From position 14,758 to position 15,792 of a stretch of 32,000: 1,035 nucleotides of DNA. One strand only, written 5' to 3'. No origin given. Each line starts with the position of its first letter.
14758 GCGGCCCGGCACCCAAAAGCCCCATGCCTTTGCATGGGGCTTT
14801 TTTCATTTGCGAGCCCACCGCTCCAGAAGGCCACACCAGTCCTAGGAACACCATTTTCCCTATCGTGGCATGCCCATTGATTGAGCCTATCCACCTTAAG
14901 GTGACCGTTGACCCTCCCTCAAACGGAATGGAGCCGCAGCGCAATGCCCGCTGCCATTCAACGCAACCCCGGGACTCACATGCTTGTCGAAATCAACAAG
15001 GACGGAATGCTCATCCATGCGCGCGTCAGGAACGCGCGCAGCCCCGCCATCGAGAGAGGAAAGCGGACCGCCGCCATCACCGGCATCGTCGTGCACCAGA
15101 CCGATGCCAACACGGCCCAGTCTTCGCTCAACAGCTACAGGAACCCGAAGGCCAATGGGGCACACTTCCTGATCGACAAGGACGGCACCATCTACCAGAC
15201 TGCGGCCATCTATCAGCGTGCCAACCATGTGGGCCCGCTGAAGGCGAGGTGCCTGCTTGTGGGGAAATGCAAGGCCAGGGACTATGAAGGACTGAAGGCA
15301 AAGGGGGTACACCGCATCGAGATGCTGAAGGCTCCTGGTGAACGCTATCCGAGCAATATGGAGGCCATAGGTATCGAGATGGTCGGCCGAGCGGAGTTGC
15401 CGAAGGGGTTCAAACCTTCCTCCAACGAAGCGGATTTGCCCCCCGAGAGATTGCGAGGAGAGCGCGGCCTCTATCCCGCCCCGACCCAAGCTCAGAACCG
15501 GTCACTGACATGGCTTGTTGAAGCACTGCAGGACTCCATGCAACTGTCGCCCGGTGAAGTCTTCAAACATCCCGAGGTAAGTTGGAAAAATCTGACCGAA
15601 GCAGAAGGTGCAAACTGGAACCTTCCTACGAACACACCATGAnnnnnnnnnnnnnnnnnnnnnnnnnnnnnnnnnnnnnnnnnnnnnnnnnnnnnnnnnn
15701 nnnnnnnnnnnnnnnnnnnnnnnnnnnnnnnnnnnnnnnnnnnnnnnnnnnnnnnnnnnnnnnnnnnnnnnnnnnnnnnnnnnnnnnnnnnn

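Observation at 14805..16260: Low-G+C islet between gltA and a helicase gene encoding an orphan peptidoglycan-amidase effector / periplasmic immunity-like pair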

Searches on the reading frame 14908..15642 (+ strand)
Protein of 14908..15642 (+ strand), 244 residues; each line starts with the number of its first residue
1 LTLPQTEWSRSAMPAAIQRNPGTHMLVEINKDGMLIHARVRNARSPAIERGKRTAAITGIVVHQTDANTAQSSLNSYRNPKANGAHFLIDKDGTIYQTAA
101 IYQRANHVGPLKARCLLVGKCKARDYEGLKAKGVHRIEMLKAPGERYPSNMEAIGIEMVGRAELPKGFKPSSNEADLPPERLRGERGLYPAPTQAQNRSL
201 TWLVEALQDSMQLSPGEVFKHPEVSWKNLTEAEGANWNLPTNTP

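Call 4: search_protein_families(library=pfam, proteins=[window:14908-15642:+], max_evalue=1)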
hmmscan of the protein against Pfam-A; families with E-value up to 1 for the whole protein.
window:14908-15642:+ (244 aa): 2 families
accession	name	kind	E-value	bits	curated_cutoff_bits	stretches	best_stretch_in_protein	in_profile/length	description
PF01510.30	Amidase_2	-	2.3e-18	67.2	26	1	55-222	3-120/131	N-acetylmuramoyl-L-alanine amidase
PF10784.15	Plasmid_stab_B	-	0.19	12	25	1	50-69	32-51/72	Plasmid stability protein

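Call 5: search_protein_families(library=ncbifam, proteins=[window:14908-15642:+], max_evalue=1)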
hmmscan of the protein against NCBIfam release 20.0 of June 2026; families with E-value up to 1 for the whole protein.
window:14908-15642:+ (244 aa): 1 family
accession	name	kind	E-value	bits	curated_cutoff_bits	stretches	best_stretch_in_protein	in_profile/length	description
NF008758.0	PRK11789.1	equivalog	0.00033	20.1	143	1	84-109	77-102/190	1,6-anhydro-N-acetylmuramyl-L-alanine amidase AmpD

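Call 6: find_homologous_proteins(query=window:14944-15642:+)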
Query window:14944-15642:+ (232 aa): 746 proteins with E <= 0.001 among 1258 candidates; the best 120 are listed.
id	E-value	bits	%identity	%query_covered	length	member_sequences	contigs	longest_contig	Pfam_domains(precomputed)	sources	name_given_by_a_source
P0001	2.2e-149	513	97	100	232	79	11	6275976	PF01510.31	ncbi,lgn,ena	-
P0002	5.7e-131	453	89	98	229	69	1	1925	PF01510.31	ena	-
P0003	1.7e-130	451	88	98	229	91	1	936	PF01510.31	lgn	-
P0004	8.2e-122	423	86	95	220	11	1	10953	PF01510.31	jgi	jgi:hypothetical protein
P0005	2.4e-120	418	87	93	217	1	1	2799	PF01510.31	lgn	-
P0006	6.6e-103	361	73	95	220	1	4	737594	PF01510.31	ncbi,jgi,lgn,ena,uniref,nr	ncbi:hypothetical protein J2W37_006321 [Variovorax paradoxus]|jgi:hypothetical protein|uniref:N-acet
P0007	2.7e-101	356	72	95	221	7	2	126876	PF01510.31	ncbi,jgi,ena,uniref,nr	ncbi:N-acetylmuramoyl-L-alanine amidase [Variovorax sp. Varisp85]|uniref:peptidoglycan recognition p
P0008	2.1e-100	353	70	95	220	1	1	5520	PF01510.31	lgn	-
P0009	1.4e-99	350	72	95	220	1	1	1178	PF01510.31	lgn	-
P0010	7.0e-99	348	71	95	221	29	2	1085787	PF01510.31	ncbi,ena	ncbi:UNVERIFIED_ORG: N-acetyl-anhydromuramyl-L-alanine amidase AmpD [Variovorax guangxiensis]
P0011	8.1e-99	348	71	95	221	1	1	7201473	PF01510.31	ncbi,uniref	ncbi:peptidoglycan recognition protein family protein [Variovorax sp. W6]|uniref:peptidoglycan recog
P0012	8.8e-99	348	72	95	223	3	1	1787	PF01510.31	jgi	jgi:N-acetyl-anhydromuramyl-L-alanine amidase AmpD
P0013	1.4e-98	347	71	95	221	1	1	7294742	PF01510.31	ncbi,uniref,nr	ncbi:N-acetylmuramoyl-L-alanine amidase [Variovorax paradoxus]|uniref:peptidoglycan recognition prot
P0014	5.4e-98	345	71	95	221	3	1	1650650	PF01510.31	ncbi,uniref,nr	ncbi:N-acetylmuramoyl-L-alanine amidase [Variovorax gossypii]|uniref:N-acetylmuramoyl-L-alanine amid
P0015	1.5e-97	344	70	95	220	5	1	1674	PF01510.31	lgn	-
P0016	3.7e-97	342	70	95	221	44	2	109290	PF01510.31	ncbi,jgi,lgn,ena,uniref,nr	ncbi:N-acetylmuramoyl-L-alanine amidase [Variovorax paradoxus]|uniref:N-acetylmuramoyl-L-alanine ami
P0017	6.3e-97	342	71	95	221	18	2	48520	PF01510.31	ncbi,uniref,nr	ncbi:N-acetylmuramoyl-L-alanine amidase [uncultured Variovorax sp.]|uniref:peptidoglycan recognition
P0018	9.1e-97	341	70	95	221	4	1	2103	PF01510.31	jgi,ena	-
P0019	9.2e-97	341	70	95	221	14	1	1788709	PF01510.31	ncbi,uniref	ncbi:peptidoglycan recognition protein family protein [Variovorax sp. ZT5P49]|uniref:peptidoglycan r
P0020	9.9e-97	341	69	95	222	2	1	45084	PF01510.31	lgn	-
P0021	1.1e-96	341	71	95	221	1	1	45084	PF01510.31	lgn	-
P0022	3.9e-96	339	71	95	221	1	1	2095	PF01510.31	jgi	-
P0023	4.5e-96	339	70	95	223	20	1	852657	PF01510.31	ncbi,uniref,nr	ncbi:hypothetical protein FHT32_001319 [Variovorax sp. SG517]|uniref:peptidoglycan recognition prote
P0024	1.3e-95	337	69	95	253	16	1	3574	PF01510.31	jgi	jgi:hypothetical protein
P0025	4.2e-95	336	70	95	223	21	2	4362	PF01510.31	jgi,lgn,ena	-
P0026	5.2e-95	335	69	95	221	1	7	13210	PF01510.31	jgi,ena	-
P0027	5.6e-95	335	69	95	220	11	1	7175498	PF01510.31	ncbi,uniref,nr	ncbi:N-acetylmuramoyl-L-alanine amidase [Variovorax sp. YR752]|uniref:peptidoglycan recognition prot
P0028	6.9e-95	335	68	95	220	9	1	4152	PF01510.31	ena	-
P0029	1.5e-94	334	70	95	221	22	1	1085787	PF01510.31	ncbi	ncbi:UNVERIFIED_ORG: hypothetical protein ABIC43_000797 [Variovorax guangxiensis]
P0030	2.2e-94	333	69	95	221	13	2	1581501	PF01510.31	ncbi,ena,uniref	ncbi:N-acetylmuramoyl-L-alanine amidase [Variovorax sp. tm]|uniref:peptidoglycan recognition protein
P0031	2.9e-94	333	67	95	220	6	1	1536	PF01510.31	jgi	-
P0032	3.0e-94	333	69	95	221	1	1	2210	PF01510.31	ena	-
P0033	3.1e-94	333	69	95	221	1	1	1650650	PF01510.31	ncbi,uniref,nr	ncbi:N-acetylmuramoyl-L-alanine amidase [Variovorax gossypii]|uniref:N-acetylmuramoyl-L-alanine amid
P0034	4.3e-94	332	67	96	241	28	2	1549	PF01510.31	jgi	jgi:N-acetyl-anhydromuramyl-L-alanine amidase AmpD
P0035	8.9e-94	331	72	91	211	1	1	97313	PF01510.31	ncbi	-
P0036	1.1e-93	331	67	95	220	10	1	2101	PF01510.31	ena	-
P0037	1.1e-93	331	69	95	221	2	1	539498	PF01510.31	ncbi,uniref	ncbi:peptidoglycan recognition protein family protein [Variovorax sp. 22077]|uniref:peptidoglycan re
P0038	3.3e-93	330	69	94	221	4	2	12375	PF01510.31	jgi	-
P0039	9.5e-93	328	88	73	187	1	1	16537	PF01510.31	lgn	-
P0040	1.0e-92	328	69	95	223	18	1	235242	PF01510.31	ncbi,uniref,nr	ncbi:N-acetylmuramoyl-L-alanine amidase [Variovorax sp. Root434]|uniref:peptidoglycan recognition pr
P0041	3.9e-92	326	68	95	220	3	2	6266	PF01510.31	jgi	-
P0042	5.4e-91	322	68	95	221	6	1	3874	PF01510.31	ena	-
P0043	5.5e-91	322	67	95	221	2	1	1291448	PF01510.31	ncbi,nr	ncbi:UNVERIFIED_ORG: hypothetical protein J2W38_000505 [Variovorax paradoxus]|nr:hypothetical protei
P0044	2.2e-90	320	69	95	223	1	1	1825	PF01510.31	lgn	-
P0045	2.2e-90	320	66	95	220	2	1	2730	PF01510.31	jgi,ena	-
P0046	6.9e-90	319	66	95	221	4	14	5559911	PF01510.31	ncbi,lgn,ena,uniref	ncbi:N-acetylmuramoyl-L-alanine amidase [Variovorax paradoxus]|uniref:peptidoglycan recognition prot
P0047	8.7e-90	318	68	95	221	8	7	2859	PF01510.31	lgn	-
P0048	3.7e-89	316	66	95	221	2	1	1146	PF01510.31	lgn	-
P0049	4.8e-89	316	66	95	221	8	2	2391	PF01510.31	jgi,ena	jgi:N-acetyl-anhydromuramyl-L-alanine amidase AmpD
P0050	9.1e-89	315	67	95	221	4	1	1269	PF01510.31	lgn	-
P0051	5.1e-88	313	68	93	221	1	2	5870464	PF01510.31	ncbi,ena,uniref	ncbi:N-acetylmuramoyl-L-alanine amidase [Variovorax sp.]|uniref:peptidoglycan recognition protein fa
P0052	1.1e-87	311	68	95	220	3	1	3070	PF01510.31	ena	-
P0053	2.4e-87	310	66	96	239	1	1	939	PF01510.31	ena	-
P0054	6.6e-87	309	66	95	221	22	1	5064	PF01510.31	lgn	-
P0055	1.1e-86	308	64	94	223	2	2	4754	PF01510.31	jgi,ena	-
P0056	2.3e-86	307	67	91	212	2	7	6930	PF01510.31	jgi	jgi:N-acetyl-anhydromuramyl-L-alanine amidase AmpD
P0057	7.8e-79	282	69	82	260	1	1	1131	PF01510.31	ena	-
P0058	3.0e-74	267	65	79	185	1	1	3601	PF01510.31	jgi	-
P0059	1.1e-73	266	69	77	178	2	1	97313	PF01510.31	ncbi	-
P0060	1.9e-72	262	89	57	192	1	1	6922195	PF01510.31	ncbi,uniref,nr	ncbi:N-acetylmuramoyl-L-alanine amidase [Delftia tsuruhatensis]|uniref:N-acetylmuramoyl-L-alanine am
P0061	2.2e-69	252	55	92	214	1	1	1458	PF01510.31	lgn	-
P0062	1.8e-68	249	55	92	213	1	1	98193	PF01510.31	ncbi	-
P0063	2.0e-66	242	75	65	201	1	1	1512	PF01510.31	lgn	-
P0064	1.4e-65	239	53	92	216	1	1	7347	PF01510.31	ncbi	-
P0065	7.3e-65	237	54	91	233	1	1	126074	PF01510.31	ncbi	-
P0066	2.6e-64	235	54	91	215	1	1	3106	PF01510.31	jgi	jgi:N-acetyl-anhydromuramyl-L-alanine amidase AmpD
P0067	7.5e-64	233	53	92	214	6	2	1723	PF01510.31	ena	-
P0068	9.7e-61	223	52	92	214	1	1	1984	PF01510.31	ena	-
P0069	2.8e-58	215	50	91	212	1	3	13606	PF01510.31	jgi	jgi:N-acetyl-anhydromuramyl-L-alanine amidase AmpD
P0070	1.2e-56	210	50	92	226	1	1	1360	PF01510.31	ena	-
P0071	6.0e-54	201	48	91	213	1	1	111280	PF01510.31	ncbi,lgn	-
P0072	1.1e-51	194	48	92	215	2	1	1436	PF01510.31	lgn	-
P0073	3.5e-51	192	48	91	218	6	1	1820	PF01510.31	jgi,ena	jgi:hypothetical protein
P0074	4.7e-51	192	49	91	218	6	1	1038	PF01510.31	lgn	-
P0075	8.9e-50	187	49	94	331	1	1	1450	PF01510.31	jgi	jgi:N-acetyl-anhydromuramyl-L-alanine amidase AmpD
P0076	1.5e-49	187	46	91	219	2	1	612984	PF01510.31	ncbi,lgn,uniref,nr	ncbi:peptidoglycan recognition protein family protein [Paracidovorax konjaci]|uniref:N-acetylmuramoy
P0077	2.8e-49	186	49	91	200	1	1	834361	PF01510.31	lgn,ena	-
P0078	2.8e-49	186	45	91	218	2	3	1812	PF01510.31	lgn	-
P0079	2.9e-49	186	50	91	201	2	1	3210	PF01510.31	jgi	jgi:N-acetyl-anhydromuramyl-L-alanine amidase AmpD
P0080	3.1e-49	186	50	92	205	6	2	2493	PF01510.31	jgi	jgi:N-acetyl-anhydromuramyl-L-alanine amidase AmpD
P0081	3.9e-49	185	86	42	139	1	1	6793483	PF01510.31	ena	-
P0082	5.2e-49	185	50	91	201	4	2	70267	PF01510.31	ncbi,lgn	-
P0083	1.4e-48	184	53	90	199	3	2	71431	PF01510.31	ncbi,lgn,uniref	ncbi:MAG: N-acetylmuramoyl-L-alanine amidase [Caldimonas sp.]|uniref:peptidoglycan recognition prote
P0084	2.7e-48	183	44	91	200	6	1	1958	PF01510.31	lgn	-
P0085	3.4e-48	182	45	91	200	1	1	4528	PF01510.31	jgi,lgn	jgi:N-acetyl-anhydromuramyl-L-alanine amidase AmpD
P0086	3.6e-48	182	52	90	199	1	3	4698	PF01510.31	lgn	-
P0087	4.2e-48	182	46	91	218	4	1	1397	PF01510.31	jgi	jgi:N-acetyl-anhydromuramyl-L-alanine amidase AmpD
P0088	9.1e-48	181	42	91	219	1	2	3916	PF01510.31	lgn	-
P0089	1.1e-47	181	48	91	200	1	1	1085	PF01510.31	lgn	-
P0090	1.2e-47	181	50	91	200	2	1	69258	PF01510.31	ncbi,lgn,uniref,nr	ncbi:peptidoglycan recognition protein family protein [Caldimonas manganoxidans]|uniref:peptidoglyca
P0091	1.2e-47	180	46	91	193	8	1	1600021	PF01510.31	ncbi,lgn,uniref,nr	ncbi:hypothetical protein GCM10007907_11730 [Chitinimonas prasina]|uniref:N-acetylmuramoyl-L-alanine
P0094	2.2e-47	180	51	91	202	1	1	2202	PF01510.31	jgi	jgi:N-acetyl-anhydromuramyl-L-alanine amidase AmpD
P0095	2.3e-47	180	48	92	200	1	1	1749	PF01510.31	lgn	-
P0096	2.8e-47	179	45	90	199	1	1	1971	PF01510.31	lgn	-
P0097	3.8e-47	179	51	90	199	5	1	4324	PF01510.31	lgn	-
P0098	5.2e-47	178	46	93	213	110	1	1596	PF01510.31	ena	-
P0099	5.4e-47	178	49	91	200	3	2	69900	PF01510.31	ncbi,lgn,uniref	ncbi:peptidoglycan recognition family protein [Caldimonas sp.]|uniref:N-acetylmuramoyl-L-alanine ami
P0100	6.1e-47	178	48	90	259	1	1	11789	PF01510.31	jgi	jgi:N-acetyl-anhydromuramyl-L-alanine amidase AmpD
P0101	6.3e-47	178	45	92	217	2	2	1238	PF01510.31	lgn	-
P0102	7.7e-47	178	47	91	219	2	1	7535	PF01510.31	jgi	jgi:N-acetyl-anhydromuramyl-L-alanine amidase AmpD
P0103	8.2e-47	178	45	90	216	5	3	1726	PF01510.31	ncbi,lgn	-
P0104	8.7e-47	178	47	91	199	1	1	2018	PF01510.31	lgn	-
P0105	9.0e-47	178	48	91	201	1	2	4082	PF01510.31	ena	-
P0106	9.5e-47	178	45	91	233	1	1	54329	PF01510.31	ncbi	-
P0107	1.3e-46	177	43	95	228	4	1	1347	PF01510.31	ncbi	-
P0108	1.6e-46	177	45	91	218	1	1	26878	PF01510.31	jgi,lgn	jgi:N-acetyl-anhydromuramyl-L-alanine amidase AmpD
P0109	1.7e-46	177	50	88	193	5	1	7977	PF01510.31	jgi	-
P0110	1.7e-46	177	47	91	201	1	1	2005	PF01510.31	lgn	-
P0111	1.8e-46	177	45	91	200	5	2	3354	PF01510.31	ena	-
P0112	2.0e-46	177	48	92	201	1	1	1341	PF01510.31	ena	-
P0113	2.0e-46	176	47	92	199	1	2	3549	PF01510.31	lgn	-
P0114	2.6e-46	176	46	92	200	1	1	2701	PF01510.31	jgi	-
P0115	2.8e-46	176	47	91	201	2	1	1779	PF01510.31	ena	-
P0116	3.3e-46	176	47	91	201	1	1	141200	PF01510.31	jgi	jgi:N-acetyl-anhydromuramyl-L-alanine amidase AmpD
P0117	3.8e-46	176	46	94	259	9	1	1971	PF01510.31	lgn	-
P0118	4.5e-46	175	44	92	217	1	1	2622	PF01510.31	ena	-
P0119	4.5e-46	175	46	90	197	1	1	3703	PF01510.31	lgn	-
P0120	6.8e-46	175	47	91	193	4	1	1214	PF01510.31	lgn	-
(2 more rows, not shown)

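Call 8: find_encoding_contigs(protein=P0001, flank=10000, max_places=6)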
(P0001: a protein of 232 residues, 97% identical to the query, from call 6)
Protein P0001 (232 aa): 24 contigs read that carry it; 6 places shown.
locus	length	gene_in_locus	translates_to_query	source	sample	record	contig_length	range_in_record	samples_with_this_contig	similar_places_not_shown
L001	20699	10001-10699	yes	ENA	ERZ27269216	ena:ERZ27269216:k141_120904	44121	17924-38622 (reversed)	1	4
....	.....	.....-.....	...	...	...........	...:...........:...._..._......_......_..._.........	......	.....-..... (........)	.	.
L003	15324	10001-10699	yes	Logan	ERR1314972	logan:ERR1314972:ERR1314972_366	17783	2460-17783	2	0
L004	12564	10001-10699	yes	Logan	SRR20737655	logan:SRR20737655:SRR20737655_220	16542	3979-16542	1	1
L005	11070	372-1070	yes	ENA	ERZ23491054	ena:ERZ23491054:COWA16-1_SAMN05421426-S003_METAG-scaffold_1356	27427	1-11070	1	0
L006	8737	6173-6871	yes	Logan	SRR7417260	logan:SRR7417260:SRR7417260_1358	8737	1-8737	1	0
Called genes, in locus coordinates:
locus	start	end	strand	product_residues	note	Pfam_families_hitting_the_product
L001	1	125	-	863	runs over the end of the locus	PF11791:Aconitase_B_N, PF06434:Aconitase_2_N, PF00330:Aconitase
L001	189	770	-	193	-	-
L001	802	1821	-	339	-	PF03328:HpcH_HpaI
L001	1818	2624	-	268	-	PF05175:MTS (weak), PF13489:Methyltransf_23, PF13847:Methyltransf_31, PF08241:Methyltransf_11, PF08242:Methyltransf_12, PF13649:Methyltransf_25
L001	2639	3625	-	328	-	PF00056:Ldh_1_N, PF02866:Ldh_1_C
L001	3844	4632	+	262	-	PF00392:GntR, PF07702:UTRA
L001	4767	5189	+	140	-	PF01127:Sdh_cyt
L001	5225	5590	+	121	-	PF01127:Sdh_cyt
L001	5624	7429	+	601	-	PF00890:FAD_binding_2, PF01266:DAO (weak), PF01946:Thi4 (faint), PF07992:Pyr_redox_2 (faint), PF02910:Succ_DH_flav_C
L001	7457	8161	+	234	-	PF13085:Fer2_3, PF13187:Fer4_9 (faint), PF13237:Fer4_10, PF12838:Fer4_7 (faint), PF13183:Fer4_8, PF13534:Fer4_17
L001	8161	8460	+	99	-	PF03937:Sdh5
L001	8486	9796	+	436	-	PF00285:Citrate_synt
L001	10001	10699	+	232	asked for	PF01510:Amidase_2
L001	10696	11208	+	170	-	-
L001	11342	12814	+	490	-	PF00270:DEAD, PF00271:Helicase_C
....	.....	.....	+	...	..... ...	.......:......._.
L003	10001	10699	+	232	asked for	PF01510:Amidase_2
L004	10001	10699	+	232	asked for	PF01510:Amidase_2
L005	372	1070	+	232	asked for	PF01510:Amidase_2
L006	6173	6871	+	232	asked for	PF01510:Amidase_2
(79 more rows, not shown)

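Call 9: find_encoding_contigs(protein=P0006, flank=10000, max_places=4)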
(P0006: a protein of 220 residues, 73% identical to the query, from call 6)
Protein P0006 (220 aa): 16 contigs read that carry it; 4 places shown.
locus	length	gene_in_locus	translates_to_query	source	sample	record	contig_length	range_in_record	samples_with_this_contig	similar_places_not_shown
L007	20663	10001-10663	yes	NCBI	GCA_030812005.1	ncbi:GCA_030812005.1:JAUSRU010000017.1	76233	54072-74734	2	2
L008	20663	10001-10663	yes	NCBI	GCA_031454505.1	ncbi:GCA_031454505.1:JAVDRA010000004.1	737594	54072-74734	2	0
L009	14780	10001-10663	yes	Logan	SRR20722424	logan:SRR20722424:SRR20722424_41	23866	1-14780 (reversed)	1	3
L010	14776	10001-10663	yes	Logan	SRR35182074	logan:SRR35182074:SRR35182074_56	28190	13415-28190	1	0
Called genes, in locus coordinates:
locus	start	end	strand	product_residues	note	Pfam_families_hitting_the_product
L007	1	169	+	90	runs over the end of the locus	PF04362:Iron_traffic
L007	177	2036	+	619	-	PF05430:Methyltransf_30, PF01266:DAO, PF13450:NAD_binding_8 (weak)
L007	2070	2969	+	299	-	PF08379:Bact_transglu_N, PF01841:Transglut_core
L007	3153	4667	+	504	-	-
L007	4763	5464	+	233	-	PF01625:PMSR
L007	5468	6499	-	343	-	PF00274:Glycolytic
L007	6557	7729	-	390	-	PF01266:DAO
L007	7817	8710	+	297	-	PF00126:HTH_1, PF03466:LysR_substrate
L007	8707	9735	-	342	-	PF00248:Aldo_ket_red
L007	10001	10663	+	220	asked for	PF01510:Amidase_2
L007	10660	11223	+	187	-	-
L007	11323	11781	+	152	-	PF00583:Acetyltransf_1, PF13673:Acetyltransf_10, PF13508:Acetyltransf_7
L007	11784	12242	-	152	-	PF28507:Rv1828_C (weak), PF09278:MerR-DNA-bind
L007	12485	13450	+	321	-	PF01418:HTH_6, PF01380:SIS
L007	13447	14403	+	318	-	PF01112:Asparaginase_2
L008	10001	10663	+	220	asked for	PF01510:Amidase_2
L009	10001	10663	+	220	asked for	PF01510:Amidase_2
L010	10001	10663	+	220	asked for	PF01510:Amidase_2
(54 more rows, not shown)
